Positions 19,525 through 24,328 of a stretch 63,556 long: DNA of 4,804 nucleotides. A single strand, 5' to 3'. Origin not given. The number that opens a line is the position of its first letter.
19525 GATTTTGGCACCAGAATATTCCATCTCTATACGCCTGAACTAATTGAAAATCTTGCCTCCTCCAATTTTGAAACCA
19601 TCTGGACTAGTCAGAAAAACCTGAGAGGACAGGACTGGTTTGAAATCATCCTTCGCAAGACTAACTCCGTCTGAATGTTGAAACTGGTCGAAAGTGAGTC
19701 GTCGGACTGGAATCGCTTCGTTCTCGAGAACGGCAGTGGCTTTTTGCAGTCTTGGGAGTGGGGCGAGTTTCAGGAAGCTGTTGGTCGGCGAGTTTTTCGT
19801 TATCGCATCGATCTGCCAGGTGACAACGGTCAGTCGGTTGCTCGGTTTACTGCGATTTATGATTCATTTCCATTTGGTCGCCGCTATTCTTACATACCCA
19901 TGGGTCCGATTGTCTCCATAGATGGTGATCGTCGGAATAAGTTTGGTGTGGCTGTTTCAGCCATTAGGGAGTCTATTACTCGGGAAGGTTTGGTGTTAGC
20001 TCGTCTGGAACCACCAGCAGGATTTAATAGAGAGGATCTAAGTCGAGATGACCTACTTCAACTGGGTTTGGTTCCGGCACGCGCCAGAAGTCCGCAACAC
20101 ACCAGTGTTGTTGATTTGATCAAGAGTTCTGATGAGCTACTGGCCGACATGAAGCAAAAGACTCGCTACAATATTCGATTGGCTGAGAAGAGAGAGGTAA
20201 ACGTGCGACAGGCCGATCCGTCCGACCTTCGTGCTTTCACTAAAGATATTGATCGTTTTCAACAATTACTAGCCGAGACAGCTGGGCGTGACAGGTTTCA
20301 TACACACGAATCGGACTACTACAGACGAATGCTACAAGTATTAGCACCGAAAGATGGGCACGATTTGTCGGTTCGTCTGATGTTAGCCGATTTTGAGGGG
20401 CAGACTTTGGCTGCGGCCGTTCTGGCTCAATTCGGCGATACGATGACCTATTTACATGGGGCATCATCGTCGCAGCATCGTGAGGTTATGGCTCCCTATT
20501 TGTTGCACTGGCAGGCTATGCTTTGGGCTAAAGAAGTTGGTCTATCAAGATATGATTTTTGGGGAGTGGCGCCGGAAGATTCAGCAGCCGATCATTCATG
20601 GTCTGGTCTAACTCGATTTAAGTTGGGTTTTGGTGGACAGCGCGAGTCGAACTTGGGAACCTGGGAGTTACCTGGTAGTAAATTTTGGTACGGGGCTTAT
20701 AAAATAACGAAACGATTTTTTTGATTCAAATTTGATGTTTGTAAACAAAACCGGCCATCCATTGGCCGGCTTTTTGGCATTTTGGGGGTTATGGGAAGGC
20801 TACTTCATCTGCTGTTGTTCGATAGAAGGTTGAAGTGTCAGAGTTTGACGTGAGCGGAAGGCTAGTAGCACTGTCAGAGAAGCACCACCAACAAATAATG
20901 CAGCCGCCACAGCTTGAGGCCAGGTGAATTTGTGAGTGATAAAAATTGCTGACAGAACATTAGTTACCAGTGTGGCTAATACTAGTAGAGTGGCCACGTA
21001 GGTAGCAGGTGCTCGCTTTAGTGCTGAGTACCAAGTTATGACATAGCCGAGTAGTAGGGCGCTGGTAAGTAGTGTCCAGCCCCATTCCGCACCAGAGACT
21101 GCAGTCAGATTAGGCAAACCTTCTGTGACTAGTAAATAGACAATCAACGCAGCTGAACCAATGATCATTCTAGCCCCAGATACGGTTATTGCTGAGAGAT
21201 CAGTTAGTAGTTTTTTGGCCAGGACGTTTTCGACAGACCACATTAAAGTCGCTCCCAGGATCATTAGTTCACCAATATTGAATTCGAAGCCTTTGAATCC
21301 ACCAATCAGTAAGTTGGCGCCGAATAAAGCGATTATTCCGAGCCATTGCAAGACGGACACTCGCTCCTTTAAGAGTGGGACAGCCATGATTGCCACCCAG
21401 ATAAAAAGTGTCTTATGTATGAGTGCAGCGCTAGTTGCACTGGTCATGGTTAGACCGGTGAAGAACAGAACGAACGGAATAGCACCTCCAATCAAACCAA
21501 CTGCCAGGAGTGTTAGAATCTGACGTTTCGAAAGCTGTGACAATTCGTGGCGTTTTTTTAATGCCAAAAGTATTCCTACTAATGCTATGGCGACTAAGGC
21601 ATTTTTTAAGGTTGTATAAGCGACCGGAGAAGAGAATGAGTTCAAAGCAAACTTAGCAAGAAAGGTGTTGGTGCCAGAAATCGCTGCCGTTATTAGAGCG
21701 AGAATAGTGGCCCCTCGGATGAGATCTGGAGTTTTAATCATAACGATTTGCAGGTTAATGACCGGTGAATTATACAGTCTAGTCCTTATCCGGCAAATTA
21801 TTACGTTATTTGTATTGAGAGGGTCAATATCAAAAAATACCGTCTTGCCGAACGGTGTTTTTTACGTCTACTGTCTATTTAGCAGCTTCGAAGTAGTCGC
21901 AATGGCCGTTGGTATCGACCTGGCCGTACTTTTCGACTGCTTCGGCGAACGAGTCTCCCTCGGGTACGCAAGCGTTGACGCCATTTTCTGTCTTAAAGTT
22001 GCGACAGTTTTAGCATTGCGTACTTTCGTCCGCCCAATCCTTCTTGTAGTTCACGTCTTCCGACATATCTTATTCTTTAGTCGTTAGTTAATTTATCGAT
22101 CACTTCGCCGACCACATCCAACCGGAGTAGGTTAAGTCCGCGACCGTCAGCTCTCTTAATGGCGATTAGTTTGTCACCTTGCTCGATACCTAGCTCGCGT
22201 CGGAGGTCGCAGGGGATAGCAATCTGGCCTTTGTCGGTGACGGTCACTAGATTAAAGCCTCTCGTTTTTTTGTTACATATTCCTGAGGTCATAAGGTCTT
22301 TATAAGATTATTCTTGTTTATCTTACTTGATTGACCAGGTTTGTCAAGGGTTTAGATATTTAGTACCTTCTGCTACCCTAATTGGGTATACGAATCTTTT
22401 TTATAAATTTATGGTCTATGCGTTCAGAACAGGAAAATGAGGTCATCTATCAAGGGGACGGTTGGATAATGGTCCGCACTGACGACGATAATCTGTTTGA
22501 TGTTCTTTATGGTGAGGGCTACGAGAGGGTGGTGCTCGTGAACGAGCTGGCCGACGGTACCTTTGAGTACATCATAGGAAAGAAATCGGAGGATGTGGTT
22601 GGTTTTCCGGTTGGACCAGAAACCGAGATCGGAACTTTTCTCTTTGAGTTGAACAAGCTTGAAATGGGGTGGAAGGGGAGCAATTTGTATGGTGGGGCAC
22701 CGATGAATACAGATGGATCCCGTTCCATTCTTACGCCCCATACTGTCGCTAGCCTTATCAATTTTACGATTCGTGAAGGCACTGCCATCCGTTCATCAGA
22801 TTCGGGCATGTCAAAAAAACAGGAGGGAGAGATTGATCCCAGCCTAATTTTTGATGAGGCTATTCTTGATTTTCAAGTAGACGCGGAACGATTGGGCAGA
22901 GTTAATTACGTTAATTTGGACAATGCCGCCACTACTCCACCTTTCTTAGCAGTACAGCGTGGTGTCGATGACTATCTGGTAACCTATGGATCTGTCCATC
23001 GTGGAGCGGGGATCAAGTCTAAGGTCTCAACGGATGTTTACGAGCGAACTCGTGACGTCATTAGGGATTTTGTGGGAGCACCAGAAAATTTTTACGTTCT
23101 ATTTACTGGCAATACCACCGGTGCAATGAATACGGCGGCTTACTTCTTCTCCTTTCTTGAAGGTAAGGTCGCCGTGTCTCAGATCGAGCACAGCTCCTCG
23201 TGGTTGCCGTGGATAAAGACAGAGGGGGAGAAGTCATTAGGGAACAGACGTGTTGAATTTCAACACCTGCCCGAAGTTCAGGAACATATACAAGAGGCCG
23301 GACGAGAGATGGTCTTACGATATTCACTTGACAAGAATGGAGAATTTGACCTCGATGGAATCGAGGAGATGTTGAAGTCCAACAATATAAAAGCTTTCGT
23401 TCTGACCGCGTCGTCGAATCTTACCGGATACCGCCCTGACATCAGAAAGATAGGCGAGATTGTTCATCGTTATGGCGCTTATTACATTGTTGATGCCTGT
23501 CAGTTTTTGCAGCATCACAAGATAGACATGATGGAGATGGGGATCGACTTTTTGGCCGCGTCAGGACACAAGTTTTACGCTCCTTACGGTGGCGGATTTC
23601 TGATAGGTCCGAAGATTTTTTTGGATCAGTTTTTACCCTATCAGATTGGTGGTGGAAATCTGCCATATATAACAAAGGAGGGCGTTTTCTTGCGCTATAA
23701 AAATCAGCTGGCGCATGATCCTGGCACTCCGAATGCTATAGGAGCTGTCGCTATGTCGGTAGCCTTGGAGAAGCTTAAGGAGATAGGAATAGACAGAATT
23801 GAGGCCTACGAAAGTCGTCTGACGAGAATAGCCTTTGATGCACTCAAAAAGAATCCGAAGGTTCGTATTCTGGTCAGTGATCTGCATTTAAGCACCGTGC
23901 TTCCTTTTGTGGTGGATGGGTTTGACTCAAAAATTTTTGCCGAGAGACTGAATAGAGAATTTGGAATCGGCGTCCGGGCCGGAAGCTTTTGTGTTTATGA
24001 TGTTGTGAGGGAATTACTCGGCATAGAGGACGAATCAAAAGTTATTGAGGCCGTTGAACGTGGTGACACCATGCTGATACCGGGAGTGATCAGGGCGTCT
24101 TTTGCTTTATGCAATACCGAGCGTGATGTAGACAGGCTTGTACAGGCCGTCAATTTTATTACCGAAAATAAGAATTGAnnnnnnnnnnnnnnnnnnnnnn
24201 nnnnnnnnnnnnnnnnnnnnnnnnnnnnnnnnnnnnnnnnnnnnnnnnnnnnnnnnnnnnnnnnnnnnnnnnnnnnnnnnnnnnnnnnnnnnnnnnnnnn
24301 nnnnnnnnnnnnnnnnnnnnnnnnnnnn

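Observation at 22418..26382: Compact operon: extended cysteine-desulfurase-like protein plus two paralogous radical-SAM-fold proteins, matching no known sulfur-insertion pathway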

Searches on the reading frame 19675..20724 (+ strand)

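Call 3: search_protein_families(library=pfam, proteins=[window:19675-20724:+], max_evalue=0.1)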
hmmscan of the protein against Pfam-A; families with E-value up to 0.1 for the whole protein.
window:19675-20724:+ (349 aa): 2 families
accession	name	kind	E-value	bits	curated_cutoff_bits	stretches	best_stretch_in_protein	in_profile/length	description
PF02388.22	FemAB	-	2.8e-36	125.7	24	2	243-346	306-405/406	FemAB family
PF13480.13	Acetyltransf_6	-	2.8e-13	50.7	22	1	159-297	3-136/143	Acetyltransferase (GNAT) domain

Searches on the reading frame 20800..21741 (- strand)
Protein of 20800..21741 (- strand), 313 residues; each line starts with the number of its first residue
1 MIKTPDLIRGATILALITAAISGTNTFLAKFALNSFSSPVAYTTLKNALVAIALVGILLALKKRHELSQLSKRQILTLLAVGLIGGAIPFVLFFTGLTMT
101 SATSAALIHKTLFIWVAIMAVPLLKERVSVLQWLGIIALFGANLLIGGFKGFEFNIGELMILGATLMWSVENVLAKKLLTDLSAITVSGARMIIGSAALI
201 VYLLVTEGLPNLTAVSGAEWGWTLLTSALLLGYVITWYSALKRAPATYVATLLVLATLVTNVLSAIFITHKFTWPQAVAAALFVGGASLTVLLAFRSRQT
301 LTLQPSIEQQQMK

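Call 3: search_protein_families(library=pfam, proteins=[window:20800-21741:-], max_evalue=0.1)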
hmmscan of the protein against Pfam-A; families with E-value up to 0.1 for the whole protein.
window:20800-21741:- (313 aa): 2 families
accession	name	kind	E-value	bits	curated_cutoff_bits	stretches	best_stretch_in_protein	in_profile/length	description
PF00892.27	EamA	-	2.3e-36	125.5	28.2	2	12-146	4-133/135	EamA-like transporter family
PF06127.16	Mpo1-like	-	0.051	14.1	24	0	185-256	43-81/95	2-hydroxy-palmitic acid dioxygenase Mpo1-like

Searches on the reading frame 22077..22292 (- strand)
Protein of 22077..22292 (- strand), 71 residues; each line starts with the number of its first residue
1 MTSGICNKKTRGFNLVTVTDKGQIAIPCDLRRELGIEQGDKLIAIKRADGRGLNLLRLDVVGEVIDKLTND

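Call 3: search_protein_families(library=pfam, proteins=[window:22077-22292:-], max_evalue=0.1)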
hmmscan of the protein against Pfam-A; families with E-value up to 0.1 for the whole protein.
window:22077-22292:- (71 aa): 2 families
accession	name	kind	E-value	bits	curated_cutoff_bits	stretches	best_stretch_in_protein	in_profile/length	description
PF04014.23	MazE_antitoxin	-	1.7e-06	28.3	24.7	1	16-50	2-36/48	Antidote-toxin recognition MazE, bacterial antitoxin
PF15937.10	PrlF_antitoxin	-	0.0084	16.7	32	1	17-51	3-37/99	prlF antitoxin for toxin YhaV_toxin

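Call 4: search_protein_families(library=ncbifam, proteins=[window:22077-22292:-], max_evalue=0.1)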
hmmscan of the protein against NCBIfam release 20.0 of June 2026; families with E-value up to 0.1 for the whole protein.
window:22077-22292:- (71 aa): 6 families
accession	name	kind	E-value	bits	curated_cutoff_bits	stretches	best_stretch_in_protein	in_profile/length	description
TIGR01439.1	lp_hng_hel_AbrB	domain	1.1e-09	37.9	28.3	1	16-50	2-36/44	transcriptional regulator, AbrB family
NF040962.1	near_HgcAB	equivalog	5.6e-08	32.5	70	1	15-50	7-43/70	HgcAB-associated protein HgcC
NF006352.0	PRK08577.1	equivalog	8.5e-07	29.1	140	1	13-65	4-56/136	hypothetical protein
NF007429.0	PRK09974.1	equivalog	0.0022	17.9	125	1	16-51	15-50/114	type II toxin-antitoxin system PrlF family antitoxin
NF001476.0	PRK00326.2-2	equivalog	0.042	13.5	162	1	11-61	6-63/163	division/cell wall cluster transcriptional repressor MraZ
TIGR02851.1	spore_V_T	equivalog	0.06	13.2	235.9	1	18-50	9-41/180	stage V sporulation protein T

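Call 5: search_protein_families(library=padloc, proteins=[window:22077-22292:-], max_evalue=0.1)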
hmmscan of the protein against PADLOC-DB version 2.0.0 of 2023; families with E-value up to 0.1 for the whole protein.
window:22077-22292:- (71 aa): 0 families

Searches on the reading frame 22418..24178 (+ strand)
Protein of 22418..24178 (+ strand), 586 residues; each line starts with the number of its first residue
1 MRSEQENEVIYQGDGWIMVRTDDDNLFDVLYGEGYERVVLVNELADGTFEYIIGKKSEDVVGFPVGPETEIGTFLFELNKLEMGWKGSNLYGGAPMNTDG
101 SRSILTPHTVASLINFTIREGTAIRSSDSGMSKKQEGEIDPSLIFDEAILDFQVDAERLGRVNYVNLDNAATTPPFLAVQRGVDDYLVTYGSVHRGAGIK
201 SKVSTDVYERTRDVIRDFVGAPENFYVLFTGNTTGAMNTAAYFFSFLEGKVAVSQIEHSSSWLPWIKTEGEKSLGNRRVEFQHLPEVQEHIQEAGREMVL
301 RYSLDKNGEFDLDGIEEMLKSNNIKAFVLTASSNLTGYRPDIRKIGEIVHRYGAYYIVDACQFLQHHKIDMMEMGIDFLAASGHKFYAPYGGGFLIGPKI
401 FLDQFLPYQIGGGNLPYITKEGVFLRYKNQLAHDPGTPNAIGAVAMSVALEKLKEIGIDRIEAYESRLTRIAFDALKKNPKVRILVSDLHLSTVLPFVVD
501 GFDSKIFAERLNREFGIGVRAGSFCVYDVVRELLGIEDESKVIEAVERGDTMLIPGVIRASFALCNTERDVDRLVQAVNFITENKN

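Call 3: search_protein_families(library=pfam, proteins=[window:22418-24178:+], max_evalue=0.1)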
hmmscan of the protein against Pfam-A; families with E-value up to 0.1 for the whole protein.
window:22418-24178:+ (586 aa): 3 families
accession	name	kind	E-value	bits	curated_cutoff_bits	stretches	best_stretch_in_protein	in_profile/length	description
PF00266.25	Aminotran_5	-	2.7e-70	237.6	21.5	2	299-574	116-371/371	Aminotransferase class-V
PF00155.27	Aminotran_1_2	-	0.0025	17.5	19.7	1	288-360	105-186/361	Aminotransferase class I and II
PF01053.26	Cys_Met_Meta_PP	-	0.0032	16.5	27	1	311-386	126-199/381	Cys/Met metabolism PLP-dependent enzyme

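Call 4: search_protein_families(library=ncbifam, proteins=[window:22418-24178:+], max_evalue=0.1)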
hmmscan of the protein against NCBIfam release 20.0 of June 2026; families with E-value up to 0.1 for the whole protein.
window:22418-24178:+ (586 aa): 32 families (the best 25 are shown)
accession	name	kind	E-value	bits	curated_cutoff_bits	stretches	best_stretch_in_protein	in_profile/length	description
TIGR01979.1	sufS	subfamily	2.5e-66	224.2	475.1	1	159-581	14-398/403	SufS family cysteine desulfurase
NF041166.1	f2_encap_cargo1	exception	3.9e-57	194.7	800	2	303-579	367-621/623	family 2A encapsulin nanocompartment cargo protein cysteine desulfurase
NF008126.0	PRK10874.1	equivalog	7.2e-46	157.1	607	1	164-580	20-394/401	cysteine desulfurase CsdA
TIGR03392.1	FeS_syn_CsdA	equivalog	9.9e-45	153.4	493.6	2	299-580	134-391/398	cysteine desulfurase CsdA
TIGR01977.1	am_tr_V_EF2568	hypoth_equivalog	5.3e-42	144.2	377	1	167-579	3-374/376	cysteine desulfurase family protein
NF006791.0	PRK09295.1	equivalog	6.3e-39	134.2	661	1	150-581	10-401/406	cysteine desulfurase SufS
NF040779.1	Sec_lyase_SclA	exception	9.4e-29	100.5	525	2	300-525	114-337/378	selenocysteine lyase SclA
TIGR01976.1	am_tr_V_VC1184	hypoth_equivalog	4.1e-26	92.2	352.35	2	322-578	157-401/401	cysteine desulfurase-like protein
TIGR03402.1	FeS_nifS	equivalog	8.4e-23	80.7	530.75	1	167-583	3-371/379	cysteine desulfurase NifS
TIGR03235.1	DNA_S_dndA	equivalog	3.8e-16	59.3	480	1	167-525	2-324/353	cysteine desulfurase DndA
NF002806.0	PRK02948.1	subfamily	7.7e-15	54.7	304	1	274-585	91-375/381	IscS subfamily cysteine desulfurase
NF010611.0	PRK14012.1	equivalog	5.2e-13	48.7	548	1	166-395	8-218/406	IscS subfamily cysteine desulfurase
TIGR02006.1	IscS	equivalog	2.8e-11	43.1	643.2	1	286-395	107-214/402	IscS subfamily cysteine desulfurase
TIGR03403.1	nifS_epsilon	equivalog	1.1e-10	40.9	587.7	1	290-395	109-212/382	NifS family cysteine desulfurase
TIGR04343.1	egtE_PLP_lyase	equivalog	3.8e-10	39.1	400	1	302-478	122-289/370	ergothioneine biosynthesis PLP-dependent enzyme EgtE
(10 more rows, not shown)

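Call 5: search_protein_families(library=padloc, proteins=[window:22418-24178:+], max_evalue=0.1)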
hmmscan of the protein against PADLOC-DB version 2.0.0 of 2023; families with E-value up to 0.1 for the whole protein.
window:22418-24178:+ (586 aa): 2 families
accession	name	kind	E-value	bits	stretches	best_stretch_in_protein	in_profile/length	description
PDLC02759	SspA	-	6.1e-27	92.9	1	167-580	2-368/374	SspA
PDLC02657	DndA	-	6.1e-26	89.6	1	167-578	3-368/372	DndA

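Call 8: search_solved_structures(query=window:22418-24178:+, max_evalue=0.001)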
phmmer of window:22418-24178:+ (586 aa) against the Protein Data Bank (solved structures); distinct sequences matched with E-value up to 0.001: 75 (the best 60 are shown).
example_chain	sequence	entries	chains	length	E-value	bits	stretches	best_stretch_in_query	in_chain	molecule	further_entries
4w91_A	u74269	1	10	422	1.1e-42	149.6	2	297-532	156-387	Aminotransferase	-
8d8s_A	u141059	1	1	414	2.7e-41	145.1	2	304-533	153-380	Cysteine desulfurase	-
8kg1_A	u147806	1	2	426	2.8e-41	145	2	304-537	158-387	cysteine desulfurase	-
5j8q_A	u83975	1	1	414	4e-39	137.9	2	300-579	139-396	Cysteine desulfurase SufS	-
5xt5_A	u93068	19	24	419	4.2e-39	137.8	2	300-579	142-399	Cysteine desulfurase SufS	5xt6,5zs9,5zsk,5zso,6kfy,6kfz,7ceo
7e6d_A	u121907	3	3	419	2.1e-38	135.5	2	300-533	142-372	Cysteine desulfurase SufS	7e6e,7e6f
9ddd_A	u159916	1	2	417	4.3e-38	134.5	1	165-536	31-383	Probable cysteine desulfurase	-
8odq_B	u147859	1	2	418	4.4e-38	134.5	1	165-536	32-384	Cysteine desulfurase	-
7e6a_A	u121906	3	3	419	5.2e-38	134.2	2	300-578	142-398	Cysteine desulfurase SufS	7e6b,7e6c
7ceq_A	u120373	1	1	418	8.6e-38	133.5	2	300-579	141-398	Cysteine desulfurase SufS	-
7cer_A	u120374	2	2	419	8.7e-38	133.5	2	300-579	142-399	Cysteine desulfurase SufS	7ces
5ft4_A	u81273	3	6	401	3.1e-37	131.7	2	300-579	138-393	CYSTEINE DESULFURASE CSDA | L-CYSTEINE DESULFURASE CSDA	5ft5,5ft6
5ft8_A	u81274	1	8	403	3.1e-37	131.7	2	300-579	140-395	Cysteine desulfurase CsdA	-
4lw2_A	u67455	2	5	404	3.1e-37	131.7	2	300-579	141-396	Cysteine sulfinate desulfinase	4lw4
6a6e_A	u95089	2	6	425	6.5e-37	130.6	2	322-581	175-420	Cysteine desulfurase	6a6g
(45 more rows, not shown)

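Call 88: search_dna_similar(query=window:22418-24178:+, collection=phages, mode=protein, max_evalue=0.00001, max_rows=25)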
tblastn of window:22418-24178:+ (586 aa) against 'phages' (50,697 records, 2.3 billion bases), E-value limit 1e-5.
Records with a match: 37; places in all: 38; records where one place covers at least 80% of the query: 0.
Best place of each record, by identity: <60% 37.
By first word of the organism name: Bacteriophage 12; Listeria 9; Staphylococcus 5; Enterococcus 5; Salmonella 3; Microcystis 1; Pseudomonas 1; Escherichia 1.
By host as written in the record: - 14; Listeria monocytogenes 9; Staphylococcus aureus 4; Enterococcus faecalis 3; Salmonella enterica subsp. enterica serovar Kentucky 2; Microcystis sp. SG03 1; Homo sapiens 1; Staphylococcus aureus ISU935 1; and 2 more.
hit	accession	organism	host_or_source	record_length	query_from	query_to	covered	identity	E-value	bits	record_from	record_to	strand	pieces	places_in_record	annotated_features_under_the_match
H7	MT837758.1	Bacteriophage sp.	human fecal samples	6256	159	581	72%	30.5%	8e-25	115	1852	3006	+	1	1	record has no annotation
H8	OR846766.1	Listeria phage LM 4-11-1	Listeria monocytogenes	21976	124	578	78%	27.2%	3e-31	135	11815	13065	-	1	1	record has no annotation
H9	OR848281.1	Listeria phage LM 4-14-1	Listeria monocytogenes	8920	124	578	78%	27.2%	6e-31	134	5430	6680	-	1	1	record has no annotation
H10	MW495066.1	Microcystis phage MaAM05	Microcystis sp. SG03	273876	151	583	74%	28.3%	7e-34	144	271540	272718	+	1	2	sufS_2: cysteine desulfurase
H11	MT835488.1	Bacteriophage sp.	human fecal samples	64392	151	578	73%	28.4%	2e-28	127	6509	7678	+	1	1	record has no annotation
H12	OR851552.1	Salmonella phage S.Kent 1-2-1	Salmonella enterica subsp. enterica ...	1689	165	583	72%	28.8%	2e-28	125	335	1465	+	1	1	record has no annotation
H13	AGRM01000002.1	Salmonella enterica subsp. houtenae str. ATCC BAA-1581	Homo sapiens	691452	165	583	72%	28.8%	5e-27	122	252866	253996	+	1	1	cysteine desulfurase, catalytic subunit CsdA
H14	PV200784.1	Staphylococcus phage ISU935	Staphylococcus aureus ISU935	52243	143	583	75%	27.2%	3e-34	144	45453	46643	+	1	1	cysteine desulfurase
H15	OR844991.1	Staphylococcus phage SA 1306 Kay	Staphylococcus aureus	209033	143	583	75%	27.2%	4e-34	144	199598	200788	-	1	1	record has no annotation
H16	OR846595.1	Enterococcus phage Efs 1-1-1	Enterococcus faecalis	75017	165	583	72%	28.4%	2e-29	130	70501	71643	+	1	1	record has no annotation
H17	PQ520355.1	Enterococcus phage IME_EF3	-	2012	165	575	70%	28.7%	1e-29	129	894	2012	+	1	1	record has no annotation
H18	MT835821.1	Bacteriophage sp.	human fecal samples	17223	155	567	70%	27.7%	6e-21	103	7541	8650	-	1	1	record has no annotation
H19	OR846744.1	Listeria phage LM 4-11-1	Listeria monocytogenes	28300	151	583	74%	26.0%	1e-29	130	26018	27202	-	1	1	record has no annotation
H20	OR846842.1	Listeria phage LM 4-11-1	Listeria monocytogenes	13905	151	583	74%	25.7%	1e-28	127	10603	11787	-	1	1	record has no annotation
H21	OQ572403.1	Pseudomonas phage Y1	Pseudomonas aeruginosa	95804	167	579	70%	27.0%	1e-20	103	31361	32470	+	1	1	record has no annotation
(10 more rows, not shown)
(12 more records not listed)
